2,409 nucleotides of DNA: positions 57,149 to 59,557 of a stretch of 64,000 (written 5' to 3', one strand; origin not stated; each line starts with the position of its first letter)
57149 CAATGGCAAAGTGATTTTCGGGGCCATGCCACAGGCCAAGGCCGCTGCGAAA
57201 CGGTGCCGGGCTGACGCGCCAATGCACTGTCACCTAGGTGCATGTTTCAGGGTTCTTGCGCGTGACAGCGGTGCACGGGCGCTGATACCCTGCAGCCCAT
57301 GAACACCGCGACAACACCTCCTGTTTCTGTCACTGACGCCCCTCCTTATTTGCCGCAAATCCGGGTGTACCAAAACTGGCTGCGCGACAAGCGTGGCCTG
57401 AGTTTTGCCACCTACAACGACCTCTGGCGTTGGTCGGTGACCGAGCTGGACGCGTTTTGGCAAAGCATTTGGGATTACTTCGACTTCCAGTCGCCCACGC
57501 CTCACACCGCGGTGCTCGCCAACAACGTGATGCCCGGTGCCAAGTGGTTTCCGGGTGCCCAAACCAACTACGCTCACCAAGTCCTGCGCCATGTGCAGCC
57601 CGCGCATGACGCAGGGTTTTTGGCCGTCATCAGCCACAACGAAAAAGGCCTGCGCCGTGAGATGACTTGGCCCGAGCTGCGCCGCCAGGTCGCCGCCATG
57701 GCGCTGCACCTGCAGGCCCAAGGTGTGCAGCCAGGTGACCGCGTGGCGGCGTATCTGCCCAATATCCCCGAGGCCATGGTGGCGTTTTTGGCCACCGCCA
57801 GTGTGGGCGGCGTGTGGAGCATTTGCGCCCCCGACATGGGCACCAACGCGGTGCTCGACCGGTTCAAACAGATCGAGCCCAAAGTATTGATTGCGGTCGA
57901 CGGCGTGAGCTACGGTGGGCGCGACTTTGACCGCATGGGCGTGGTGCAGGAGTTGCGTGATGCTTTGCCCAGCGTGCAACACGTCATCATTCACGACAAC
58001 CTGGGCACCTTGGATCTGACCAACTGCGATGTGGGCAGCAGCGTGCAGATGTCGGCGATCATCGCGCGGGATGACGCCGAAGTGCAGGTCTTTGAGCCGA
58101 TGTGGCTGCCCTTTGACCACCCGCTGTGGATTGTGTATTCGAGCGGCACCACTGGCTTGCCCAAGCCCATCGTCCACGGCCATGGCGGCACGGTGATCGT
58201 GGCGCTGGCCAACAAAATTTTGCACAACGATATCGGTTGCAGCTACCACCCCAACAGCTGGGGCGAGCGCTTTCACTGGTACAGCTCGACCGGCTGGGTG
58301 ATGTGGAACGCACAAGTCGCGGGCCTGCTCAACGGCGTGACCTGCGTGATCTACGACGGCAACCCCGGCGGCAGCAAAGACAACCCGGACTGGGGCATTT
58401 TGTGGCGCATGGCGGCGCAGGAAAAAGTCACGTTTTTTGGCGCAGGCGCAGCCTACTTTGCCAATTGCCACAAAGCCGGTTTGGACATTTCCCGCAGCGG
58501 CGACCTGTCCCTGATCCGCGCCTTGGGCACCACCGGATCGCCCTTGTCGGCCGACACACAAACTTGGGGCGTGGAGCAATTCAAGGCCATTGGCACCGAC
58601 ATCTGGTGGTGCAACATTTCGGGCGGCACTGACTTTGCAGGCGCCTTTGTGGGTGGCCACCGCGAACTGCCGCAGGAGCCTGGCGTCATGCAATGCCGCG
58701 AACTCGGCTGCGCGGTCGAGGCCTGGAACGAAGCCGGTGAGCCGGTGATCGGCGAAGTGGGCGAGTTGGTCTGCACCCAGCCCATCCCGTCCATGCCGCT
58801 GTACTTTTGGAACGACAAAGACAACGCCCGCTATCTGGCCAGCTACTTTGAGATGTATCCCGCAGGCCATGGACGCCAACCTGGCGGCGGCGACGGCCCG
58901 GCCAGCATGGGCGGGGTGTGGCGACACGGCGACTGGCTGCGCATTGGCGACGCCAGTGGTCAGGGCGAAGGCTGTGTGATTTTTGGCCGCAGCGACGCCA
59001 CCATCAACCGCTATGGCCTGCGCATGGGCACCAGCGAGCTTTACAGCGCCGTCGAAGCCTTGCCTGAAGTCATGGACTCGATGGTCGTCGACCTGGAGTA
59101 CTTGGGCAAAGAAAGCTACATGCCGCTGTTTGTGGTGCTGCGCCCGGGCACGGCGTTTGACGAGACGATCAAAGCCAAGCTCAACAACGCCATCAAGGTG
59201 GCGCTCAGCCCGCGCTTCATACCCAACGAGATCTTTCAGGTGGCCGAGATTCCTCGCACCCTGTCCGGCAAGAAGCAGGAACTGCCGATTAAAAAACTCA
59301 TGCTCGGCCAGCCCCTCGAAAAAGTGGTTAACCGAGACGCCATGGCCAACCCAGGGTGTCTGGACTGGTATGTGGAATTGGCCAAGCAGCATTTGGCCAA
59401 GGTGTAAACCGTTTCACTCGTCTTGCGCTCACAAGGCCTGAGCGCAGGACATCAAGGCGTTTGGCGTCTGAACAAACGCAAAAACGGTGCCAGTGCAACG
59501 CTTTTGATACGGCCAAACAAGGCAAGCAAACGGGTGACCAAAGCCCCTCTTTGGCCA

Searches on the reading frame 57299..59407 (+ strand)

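Call 38: search_protein_families(library=pfam, proteins=[window:57299-59407:+], max_evalue=0.001)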
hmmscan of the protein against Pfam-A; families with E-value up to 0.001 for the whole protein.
window:57299-59407:+ (702 aa): 3 families
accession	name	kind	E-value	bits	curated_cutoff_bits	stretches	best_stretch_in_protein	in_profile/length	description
PF00501.34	AMP-binding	-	5.6e-41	141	29.9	1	109-495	13-377/384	AMP-binding enzyme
PF16177.11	ACAS_N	-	3.1e-12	46.6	27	1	39-94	1-54/55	Acetyl-coenzyme A synthetase N-terminus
PF13193.12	AMP-binding_C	-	0.00035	21.9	24.5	1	583-658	4-76/76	AMP-binding enzyme C-terminal domain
